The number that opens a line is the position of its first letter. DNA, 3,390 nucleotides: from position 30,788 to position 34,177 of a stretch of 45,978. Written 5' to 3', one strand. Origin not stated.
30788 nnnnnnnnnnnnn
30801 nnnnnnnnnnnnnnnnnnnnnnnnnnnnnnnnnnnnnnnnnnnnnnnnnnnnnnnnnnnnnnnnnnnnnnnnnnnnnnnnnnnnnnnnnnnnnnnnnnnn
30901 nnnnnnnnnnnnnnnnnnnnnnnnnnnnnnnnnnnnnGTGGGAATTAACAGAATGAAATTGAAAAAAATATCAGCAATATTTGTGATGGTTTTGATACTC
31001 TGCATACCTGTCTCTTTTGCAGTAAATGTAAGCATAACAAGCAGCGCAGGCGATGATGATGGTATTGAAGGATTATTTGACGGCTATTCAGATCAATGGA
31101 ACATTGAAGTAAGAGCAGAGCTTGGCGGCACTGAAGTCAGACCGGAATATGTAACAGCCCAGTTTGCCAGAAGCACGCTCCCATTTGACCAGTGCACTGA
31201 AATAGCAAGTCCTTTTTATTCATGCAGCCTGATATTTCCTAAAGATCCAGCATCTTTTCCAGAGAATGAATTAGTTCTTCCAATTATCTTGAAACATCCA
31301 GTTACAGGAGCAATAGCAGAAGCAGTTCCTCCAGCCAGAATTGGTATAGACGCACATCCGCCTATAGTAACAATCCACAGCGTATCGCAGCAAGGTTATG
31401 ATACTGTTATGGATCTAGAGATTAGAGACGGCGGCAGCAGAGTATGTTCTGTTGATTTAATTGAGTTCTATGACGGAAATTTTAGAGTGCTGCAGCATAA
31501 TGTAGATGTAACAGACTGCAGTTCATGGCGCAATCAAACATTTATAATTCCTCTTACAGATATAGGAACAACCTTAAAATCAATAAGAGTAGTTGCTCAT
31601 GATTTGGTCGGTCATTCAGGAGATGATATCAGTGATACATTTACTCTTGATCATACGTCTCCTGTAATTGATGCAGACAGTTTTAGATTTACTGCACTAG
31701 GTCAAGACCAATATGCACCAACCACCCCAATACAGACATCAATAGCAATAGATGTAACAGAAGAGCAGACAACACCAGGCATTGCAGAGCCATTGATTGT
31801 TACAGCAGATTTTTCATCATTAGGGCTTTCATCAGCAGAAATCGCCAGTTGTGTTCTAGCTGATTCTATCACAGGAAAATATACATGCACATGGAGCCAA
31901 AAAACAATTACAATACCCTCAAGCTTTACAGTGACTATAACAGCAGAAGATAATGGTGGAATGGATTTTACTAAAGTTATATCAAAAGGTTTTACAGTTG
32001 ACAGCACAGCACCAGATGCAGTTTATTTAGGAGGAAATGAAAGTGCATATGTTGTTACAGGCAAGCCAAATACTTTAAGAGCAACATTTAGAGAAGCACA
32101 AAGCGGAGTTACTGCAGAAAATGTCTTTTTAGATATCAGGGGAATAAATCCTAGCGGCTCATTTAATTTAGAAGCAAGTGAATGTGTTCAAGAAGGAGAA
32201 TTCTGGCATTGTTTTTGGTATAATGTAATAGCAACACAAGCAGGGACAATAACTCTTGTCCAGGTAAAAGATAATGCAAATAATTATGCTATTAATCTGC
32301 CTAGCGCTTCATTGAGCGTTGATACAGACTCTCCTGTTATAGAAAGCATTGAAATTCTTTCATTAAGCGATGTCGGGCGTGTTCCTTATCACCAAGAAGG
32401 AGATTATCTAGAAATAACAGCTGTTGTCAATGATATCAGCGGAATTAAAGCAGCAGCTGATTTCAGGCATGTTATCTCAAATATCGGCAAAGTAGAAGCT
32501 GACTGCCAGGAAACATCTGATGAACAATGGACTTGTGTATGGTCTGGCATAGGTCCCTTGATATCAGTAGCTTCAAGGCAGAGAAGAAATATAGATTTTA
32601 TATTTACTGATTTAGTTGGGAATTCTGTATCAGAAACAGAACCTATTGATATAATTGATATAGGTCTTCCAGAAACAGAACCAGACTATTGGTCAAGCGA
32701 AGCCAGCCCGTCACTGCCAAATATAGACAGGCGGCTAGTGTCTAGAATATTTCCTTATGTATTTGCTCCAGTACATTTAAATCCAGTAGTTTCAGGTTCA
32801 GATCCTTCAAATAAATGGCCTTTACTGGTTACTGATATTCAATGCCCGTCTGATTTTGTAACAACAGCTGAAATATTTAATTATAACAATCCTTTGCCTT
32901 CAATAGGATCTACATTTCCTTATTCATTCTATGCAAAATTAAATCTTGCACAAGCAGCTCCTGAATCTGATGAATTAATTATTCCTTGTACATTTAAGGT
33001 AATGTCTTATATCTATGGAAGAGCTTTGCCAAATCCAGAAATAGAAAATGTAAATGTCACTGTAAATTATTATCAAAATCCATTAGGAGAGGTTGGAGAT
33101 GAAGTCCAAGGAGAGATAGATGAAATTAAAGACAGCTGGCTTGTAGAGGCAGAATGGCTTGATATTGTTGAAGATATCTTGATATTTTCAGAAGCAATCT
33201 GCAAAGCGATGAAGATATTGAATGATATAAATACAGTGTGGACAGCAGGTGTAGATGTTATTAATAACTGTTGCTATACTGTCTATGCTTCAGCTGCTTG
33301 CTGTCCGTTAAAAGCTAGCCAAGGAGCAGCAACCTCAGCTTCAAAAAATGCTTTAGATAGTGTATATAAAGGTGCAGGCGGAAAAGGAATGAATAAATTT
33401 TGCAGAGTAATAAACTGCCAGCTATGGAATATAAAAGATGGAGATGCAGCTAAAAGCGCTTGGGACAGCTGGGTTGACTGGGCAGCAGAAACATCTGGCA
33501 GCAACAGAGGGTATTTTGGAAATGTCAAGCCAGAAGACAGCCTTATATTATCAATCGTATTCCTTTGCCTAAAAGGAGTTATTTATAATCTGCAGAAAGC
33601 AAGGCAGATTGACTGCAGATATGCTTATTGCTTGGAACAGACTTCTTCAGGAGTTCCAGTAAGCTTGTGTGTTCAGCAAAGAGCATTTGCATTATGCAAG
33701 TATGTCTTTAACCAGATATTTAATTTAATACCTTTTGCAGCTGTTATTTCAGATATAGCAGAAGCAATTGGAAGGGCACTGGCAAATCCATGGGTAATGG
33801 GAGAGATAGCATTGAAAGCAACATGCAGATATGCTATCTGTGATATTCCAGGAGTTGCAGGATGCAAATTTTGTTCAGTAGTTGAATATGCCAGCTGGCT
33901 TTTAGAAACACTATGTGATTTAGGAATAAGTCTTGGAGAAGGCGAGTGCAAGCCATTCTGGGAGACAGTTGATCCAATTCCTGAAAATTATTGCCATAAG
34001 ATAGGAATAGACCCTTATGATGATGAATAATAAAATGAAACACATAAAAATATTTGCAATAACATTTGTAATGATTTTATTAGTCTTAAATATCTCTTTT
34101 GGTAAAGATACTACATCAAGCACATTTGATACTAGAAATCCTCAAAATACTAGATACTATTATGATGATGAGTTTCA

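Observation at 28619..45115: Seven-gene, translationally coupled surface operon built from a tandemly duplicated three-gene module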

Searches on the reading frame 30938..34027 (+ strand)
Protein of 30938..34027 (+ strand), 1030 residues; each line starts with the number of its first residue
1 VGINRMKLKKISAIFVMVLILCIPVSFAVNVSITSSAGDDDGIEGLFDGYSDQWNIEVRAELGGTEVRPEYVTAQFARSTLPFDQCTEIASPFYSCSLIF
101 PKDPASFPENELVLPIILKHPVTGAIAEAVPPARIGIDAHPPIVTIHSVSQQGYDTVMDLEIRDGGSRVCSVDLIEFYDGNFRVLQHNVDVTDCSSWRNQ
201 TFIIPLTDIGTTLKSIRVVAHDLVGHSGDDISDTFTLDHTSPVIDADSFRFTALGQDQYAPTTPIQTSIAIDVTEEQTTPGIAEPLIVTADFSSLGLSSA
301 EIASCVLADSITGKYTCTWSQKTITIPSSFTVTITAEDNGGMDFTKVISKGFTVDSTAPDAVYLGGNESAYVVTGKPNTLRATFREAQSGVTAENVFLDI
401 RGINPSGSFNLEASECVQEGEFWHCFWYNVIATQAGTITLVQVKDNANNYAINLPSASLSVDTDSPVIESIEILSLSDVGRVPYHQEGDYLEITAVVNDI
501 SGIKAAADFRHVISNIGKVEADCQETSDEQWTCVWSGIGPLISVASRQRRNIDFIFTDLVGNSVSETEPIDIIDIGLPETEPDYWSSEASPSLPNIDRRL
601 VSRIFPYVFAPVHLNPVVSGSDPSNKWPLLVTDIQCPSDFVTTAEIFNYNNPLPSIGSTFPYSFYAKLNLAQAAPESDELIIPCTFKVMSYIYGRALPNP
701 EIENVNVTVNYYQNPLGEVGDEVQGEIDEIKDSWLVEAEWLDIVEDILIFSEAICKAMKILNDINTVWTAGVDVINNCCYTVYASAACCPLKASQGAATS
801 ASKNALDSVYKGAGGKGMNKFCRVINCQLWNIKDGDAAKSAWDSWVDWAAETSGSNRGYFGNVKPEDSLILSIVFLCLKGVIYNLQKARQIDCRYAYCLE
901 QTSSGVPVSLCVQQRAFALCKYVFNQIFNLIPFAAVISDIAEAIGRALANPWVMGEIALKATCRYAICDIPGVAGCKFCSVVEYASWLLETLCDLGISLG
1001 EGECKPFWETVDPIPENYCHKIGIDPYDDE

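Call 8: search_protein_families(library=pfam, proteins=[window:30938-34027:+], max_evalue=1)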
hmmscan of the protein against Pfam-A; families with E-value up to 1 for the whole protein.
window:30938-34027:+ (1030 aa): 0 families

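Call 9: search_protein_families(library=ncbifam, proteins=[window:30938-34027:+], max_evalue=1)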
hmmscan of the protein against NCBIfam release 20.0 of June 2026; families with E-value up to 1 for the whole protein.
window:30938-34027:+ (1030 aa): 1 family
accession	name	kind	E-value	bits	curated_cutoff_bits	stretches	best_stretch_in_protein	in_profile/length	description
NF007187.0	PRK09615.1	equivalog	0.11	10.7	990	1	336-406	66-135/581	gamma-glutamyltransferase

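Call 37: find_homologous_proteins(query=window:30953-34027:+)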
Query window:30953-34027:+ (1025 aa): 6 proteins with E <= 0.001 among 8000 candidates.
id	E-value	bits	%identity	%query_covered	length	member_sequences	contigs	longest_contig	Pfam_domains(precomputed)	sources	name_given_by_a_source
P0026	0.0e+0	2368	100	100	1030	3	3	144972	-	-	-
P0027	0.0e+0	1479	63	99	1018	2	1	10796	-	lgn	-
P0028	0.0e+0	1255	55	99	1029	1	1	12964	-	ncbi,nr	ncbi:hypothetical protein KY342_03280 [Candidatus Woesearchaeota archaeon]|nr:hypothetical protein [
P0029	0.0e+0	1233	54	99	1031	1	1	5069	-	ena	-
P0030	0.0e+0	1120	51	99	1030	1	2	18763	-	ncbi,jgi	-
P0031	0.0e+0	1114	51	99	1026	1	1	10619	-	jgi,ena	-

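Call 111: search_protein_families(library=phrogs, proteins=[window:30953-34027:+], max_evalue=0.01)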
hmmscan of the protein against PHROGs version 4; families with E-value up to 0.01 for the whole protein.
window:30953-34027:+ (1025 aa): 0 families

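Call 112: search_protein_families(library=padloc, proteins=[window:30953-34027:+], max_evalue=0.01)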
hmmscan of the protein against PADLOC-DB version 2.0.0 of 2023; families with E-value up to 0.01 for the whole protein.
window:30953-34027:+ (1025 aa): 0 families

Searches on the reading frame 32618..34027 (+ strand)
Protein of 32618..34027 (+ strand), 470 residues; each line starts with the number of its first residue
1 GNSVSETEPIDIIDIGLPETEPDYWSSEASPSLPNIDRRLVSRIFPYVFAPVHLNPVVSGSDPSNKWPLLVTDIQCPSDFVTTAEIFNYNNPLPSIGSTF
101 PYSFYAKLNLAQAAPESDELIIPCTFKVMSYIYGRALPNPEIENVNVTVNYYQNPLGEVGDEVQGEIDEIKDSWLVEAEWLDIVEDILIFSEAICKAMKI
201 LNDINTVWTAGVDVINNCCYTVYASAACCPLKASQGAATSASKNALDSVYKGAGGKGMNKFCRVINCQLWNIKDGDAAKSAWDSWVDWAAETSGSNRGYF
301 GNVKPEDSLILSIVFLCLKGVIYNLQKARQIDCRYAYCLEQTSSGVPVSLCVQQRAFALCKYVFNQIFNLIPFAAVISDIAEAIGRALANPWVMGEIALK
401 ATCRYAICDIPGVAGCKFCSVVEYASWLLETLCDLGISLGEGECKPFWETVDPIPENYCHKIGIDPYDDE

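Call 49: find_homologous_proteins(query=A4, max_evalue=0.001)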
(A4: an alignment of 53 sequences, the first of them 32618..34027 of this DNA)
Query A4 (53 sequences) (470 aa, profile of the alignment): 3 proteins with E <= 0.001 among 8000 candidates.
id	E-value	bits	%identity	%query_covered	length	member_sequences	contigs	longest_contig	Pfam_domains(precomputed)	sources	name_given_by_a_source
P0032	1.5e-95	339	57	84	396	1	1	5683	-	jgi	jgi:hypothetical protein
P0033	6.9e-77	277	61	70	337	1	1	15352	-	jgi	jgi:hypothetical protein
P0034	5.0e-55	205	60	56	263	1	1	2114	-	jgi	jgi:hypothetical protein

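Call 51: search_solved_structures(query=A4, max_evalue=1)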
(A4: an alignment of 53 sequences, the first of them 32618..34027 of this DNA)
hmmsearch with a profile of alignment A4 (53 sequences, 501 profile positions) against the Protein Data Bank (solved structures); distinct sequences matched with E-value up to 1: 10.
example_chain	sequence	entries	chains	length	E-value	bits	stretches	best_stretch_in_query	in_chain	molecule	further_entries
3etx_A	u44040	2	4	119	0.025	16.4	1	136-192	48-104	Adhesin A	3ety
3etw_A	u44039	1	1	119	0.026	16.4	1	136-192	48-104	Adhesin A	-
3etz_A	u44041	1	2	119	0.078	14.8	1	136-192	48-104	Adhesin A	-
7wxz_A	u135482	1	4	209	0.12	14.2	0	167-260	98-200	Spike protein S2'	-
1f02_T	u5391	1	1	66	0.3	12.9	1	137-181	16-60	TRANSLOCATED INTIMIN RECEPTOR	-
4uos_A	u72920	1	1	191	0.31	12.8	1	159-298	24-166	DESIGNED HELICAL BUNDLE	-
8qad_A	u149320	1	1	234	0.43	12.4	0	170-265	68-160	sc-apCC-6-LLIA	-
6oei_A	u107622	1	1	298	0.57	12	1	162-220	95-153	Spindle pole body component SPC42,Sigma-54-dependent transcriptional regulator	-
2lch_A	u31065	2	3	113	0.58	11.9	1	159-229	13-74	Protein OR38 | computationally designed four-helix bundle protein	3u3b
9s9j_A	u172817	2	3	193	0.9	11.3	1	159-266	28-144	Cell division protein CdvB, Vps2 like protein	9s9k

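Call 52: search_protein_families(library=pfam, alignment_id=A4, max_evalue=0.01)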
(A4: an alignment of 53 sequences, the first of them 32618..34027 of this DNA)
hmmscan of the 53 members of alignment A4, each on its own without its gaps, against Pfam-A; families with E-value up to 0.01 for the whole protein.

A. member 1, window:32618-34027:+ (470 aa): 0 families

B. families by the number of members that match (of 53 scanned): 3 families
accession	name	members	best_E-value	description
PF13473.12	Cupredoxin_1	1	5.2e-10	Cupredoxin-like domain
PF00127.26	Copper-bind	1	1.3e-09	Copper binding proteins, plastocyanin/azurin family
PF16504.10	SP24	1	0.0044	Putative virion membrane protein of plant and insect virus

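Call 69: predict_structure(alignment_id=A5)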
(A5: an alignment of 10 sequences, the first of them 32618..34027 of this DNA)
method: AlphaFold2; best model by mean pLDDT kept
length: 470 residues; sequences in the alignment: 10
mean_pLDDT: 45.1   pTM: 0.38
mean pLDDT of the five models: 45.1, 42.9, 41.6, 39.6, 39.3
residues with pLDDT >= 90: 0; 70-90: 16; 50-70: 168; < 50: 286
segments of 3 or more residues with pLDDT < 50: 1-45, 56-69, 88-101, 133-138, 152-162, 197-258, 271-275, 292-303, 343-345, 356-358, 360-457, 462-470
pLDDT, mean of each block of 10 residues (from residue 1): 27 23 26 28 50 50 45 69 58 37 60 61 70 48 68 42 57 56 56 50 38 32 34 36 37 41 54 51 55 43 52 56 63 63 51 51 42 29 29 31 36 34 29 29 32 47 42
secondary structure, 60 per line:
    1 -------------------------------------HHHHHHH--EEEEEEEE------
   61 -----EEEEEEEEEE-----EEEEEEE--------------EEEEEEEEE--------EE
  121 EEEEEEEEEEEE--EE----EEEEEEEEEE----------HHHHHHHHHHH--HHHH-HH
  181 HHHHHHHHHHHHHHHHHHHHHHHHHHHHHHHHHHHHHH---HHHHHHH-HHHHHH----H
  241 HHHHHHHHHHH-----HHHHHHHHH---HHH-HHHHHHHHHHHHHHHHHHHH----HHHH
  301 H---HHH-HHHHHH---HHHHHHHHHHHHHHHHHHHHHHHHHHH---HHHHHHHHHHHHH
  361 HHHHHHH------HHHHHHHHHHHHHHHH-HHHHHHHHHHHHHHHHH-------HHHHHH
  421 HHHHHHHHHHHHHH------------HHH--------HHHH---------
elements in order: H38-44 E47-54 E66-75 E81-87 E102-110 E119-132 E141-150 H161-171 H174-177 H179-218 H222-228 H230-235 H240-251 H257-265 H273-292 H297-301 H309-314 H318-344 H348-367 H374-389 H391-407 H415-434 H458-461

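Call 116: fold_search(model_id=the predicted structure, library=pdb)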
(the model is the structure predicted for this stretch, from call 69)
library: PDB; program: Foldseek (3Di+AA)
matches with E <= 10: 690; with E <= 0.001: 0
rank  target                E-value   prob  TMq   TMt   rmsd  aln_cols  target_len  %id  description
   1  1jzd_C                6.9e-02  0.18  0.08  0.23  17.7       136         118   12  DsbC-DsbDalpha complex (released 2003-03-08)
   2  1vrs_A                8.5e-02  0.14  0.08  0.22  17.8       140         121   11  Crystal structure of the disulfide-linked complex between the N-terminal and C-terminal domain of the electron transfe (released 2005-07-12)
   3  3pfu                  1.3e-01  0.18  0.07  0.21  12.8       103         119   14  N-terminal domain of Thiol:disulfide interchange protein DsbD in its reduced form (released 2011-05-04)
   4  1z5y_D                1.4e-01  0.14  0.08  0.22  17.8       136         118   12  Crystal Structure Of The Disulfide-Linked Complex Between The N-Terminal Domain Of The Electron Transfer Catalyst DsbD (released 2005-07-19)
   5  2k0r_MODEL_1_A        1.6e-01  0.28  0.11  0.28  11.1       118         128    8  Solution structure of the C103S mutant of the N-terminal Domain of DsbD from Neisseria meningitidis (released 2008-11-11)
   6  6dps_C                1.7e-01  0.51  0.12  0.34  15.9       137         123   10  Crystal Structure of Neisseria meningitidis DsbD n-terminal domain in the oxidised form (released 2018-09-12)
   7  1l6p                  2.0e-01  0.14  0.09  0.23  15.0       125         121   10  N-terminal of DsbD (residues 20-144) from E. coli. (released 2002-06-12)
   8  6dps_E                2.3e-01  0.44  0.13  0.36  15.9       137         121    9  Crystal Structure of Neisseria meningitidis DsbD n-terminal domain in the oxidised form (released 2018-09-12)
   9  7jqe                  2.3e-01  0.30  0.10  0.13  12.4       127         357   11  Structure of an extracellular fragment of EsaA from Streptococcus gallolyticus (released 2020-11-11)
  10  1vrs_C                2.3e-01  0.15  0.09  0.26  17.6       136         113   11  Crystal structure of the disulfide-linked complex between the N-terminal and C-terminal domain of the electron transfe (released 2005-07-12)
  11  6dps_A                2.6e-01  0.28  0.11  0.30  15.6       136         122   10  Crystal Structure of Neisseria meningitidis DsbD n-terminal domain in the oxidised form (released 2018-09-12)
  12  6voa_B                2.6e-01  0.06  0.10  0.08  18.1       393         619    9  Cryo-EM structure of the BBSome-ARL6 complex (released 2020-06-24)
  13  5nhi_A                2.7e-01  0.14  0.07  0.23  11.0       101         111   12  Crystal structure of the Escherichia coli N-terminal domain of DsbD (nDsbD) without the cap-loop region (released 2018-02-28)
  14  5nhi_B                2.7e-01  0.12  0.09  0.24  17.1       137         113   11  Crystal structure of the Escherichia coli N-terminal domain of DsbD (nDsbD) without the cap-loop region (released 2018-02-28)
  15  3rfz_C                2.8e-01  0.41  0.13  0.23   7.0       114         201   10  Crystal structure of the FimD usher bound to its cognate FimC:FimH substrate (released 2011-06-01)
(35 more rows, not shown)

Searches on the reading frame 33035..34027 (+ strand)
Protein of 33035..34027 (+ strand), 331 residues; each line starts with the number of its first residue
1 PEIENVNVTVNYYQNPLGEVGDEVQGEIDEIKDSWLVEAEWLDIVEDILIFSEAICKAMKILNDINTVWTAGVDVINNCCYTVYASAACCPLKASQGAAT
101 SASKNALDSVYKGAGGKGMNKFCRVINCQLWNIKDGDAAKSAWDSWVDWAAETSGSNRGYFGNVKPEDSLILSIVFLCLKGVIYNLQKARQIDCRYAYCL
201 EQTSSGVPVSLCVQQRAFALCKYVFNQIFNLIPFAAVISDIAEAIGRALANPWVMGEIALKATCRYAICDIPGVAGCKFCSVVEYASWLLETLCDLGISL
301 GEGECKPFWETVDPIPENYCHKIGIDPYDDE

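Call 79: search_protein_representatives(alignment_id=A6)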
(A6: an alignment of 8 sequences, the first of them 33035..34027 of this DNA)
Query: 8 sequences, 1024 profile positions. Proteins with E-value up to 0.001 (for the whole library): 1289; up to 1e-10: 998; up to 1e-30: 513. The best 150 are listed.
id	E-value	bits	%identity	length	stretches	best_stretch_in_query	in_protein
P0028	0.0e+00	1875.7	-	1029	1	1-1023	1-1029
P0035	0.0e+00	1225.8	-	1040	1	1-1024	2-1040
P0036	1.1e-180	619.4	-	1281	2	183-1019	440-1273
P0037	4.6e-165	567.7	-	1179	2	205-1020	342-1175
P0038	1.2e-151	523.2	-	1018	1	4-1023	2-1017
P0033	3.1e-151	521.9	-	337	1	701-1024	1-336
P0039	1.8e-147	509.4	-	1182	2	203-1019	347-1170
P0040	3.8e-139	481.9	-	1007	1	5-996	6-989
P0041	2.4e-135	469.3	-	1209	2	166-1019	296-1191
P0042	1.2e-132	460.4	-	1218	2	304-1021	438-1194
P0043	1.3e-132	460.2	-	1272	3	342-1019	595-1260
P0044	2.8e-129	449.2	-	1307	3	309-1019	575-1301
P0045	5.2e-128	445.0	-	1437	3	254-1019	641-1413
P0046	1.7e-127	443.3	-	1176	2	263-1011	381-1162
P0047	9.4e-126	437.5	-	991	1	7-1021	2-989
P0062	1.8e-101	357.1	-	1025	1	8-1021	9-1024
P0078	3.6e-92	326.3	-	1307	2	364-956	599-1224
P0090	3.0e-86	306.8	-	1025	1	1-1024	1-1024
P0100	4.6e-83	296.2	-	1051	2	4-614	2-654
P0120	3.3e-75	270.2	-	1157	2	25-849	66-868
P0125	4.4e-74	266.5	-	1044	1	11-1021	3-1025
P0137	5.7e-71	256.2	-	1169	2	681-1023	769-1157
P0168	8.1e-66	239.1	-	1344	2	376-956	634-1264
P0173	3.1e-65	237.2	-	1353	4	498-777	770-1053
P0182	8.4e-64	232.4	-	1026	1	5-1002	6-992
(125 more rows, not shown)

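Call 80: list_cluster_members(proteins=[P0035, P0036, P0045, P0078, P0120, P0168, P0173, P0182, P0100, P0137])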
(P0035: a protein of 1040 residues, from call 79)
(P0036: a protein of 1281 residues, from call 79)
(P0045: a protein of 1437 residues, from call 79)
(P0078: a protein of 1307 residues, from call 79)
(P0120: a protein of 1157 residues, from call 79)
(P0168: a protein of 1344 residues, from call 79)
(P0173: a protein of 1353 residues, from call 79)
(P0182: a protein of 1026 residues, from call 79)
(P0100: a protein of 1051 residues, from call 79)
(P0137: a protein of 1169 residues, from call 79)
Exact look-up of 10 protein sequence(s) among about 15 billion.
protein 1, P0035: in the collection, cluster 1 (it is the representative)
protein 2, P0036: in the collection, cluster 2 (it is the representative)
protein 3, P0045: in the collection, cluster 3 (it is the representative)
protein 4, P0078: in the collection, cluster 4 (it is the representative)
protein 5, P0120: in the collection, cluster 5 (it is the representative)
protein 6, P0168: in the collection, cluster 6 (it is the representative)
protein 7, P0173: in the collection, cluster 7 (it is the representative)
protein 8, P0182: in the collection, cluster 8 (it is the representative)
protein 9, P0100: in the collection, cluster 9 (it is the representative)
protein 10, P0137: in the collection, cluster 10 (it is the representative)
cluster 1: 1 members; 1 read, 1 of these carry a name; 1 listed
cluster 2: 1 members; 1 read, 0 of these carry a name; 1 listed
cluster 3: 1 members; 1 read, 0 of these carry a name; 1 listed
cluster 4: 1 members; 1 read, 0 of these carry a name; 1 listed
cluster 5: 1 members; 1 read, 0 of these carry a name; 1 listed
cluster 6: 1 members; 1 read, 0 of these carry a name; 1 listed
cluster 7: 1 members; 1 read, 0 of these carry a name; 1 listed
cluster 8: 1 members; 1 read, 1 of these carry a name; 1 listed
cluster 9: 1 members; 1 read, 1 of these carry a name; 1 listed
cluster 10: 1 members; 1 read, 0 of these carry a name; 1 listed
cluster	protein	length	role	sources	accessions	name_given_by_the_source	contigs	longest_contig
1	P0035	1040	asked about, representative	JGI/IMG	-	hypothetical protein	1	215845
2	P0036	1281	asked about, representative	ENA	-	-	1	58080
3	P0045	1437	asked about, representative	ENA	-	-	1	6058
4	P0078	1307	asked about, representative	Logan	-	-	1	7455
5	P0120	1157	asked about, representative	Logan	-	-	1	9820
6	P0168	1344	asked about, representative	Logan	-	-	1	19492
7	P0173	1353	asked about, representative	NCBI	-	-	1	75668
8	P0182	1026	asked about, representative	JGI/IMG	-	hypothetical protein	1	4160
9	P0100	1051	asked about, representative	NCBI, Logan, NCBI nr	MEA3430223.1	MAG: hypothetical protein U9R08_03040 [Nanoarchaeota archaeon] | hypothetical protein [Nanoarchaeota archaeon]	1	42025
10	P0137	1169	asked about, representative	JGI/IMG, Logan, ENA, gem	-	-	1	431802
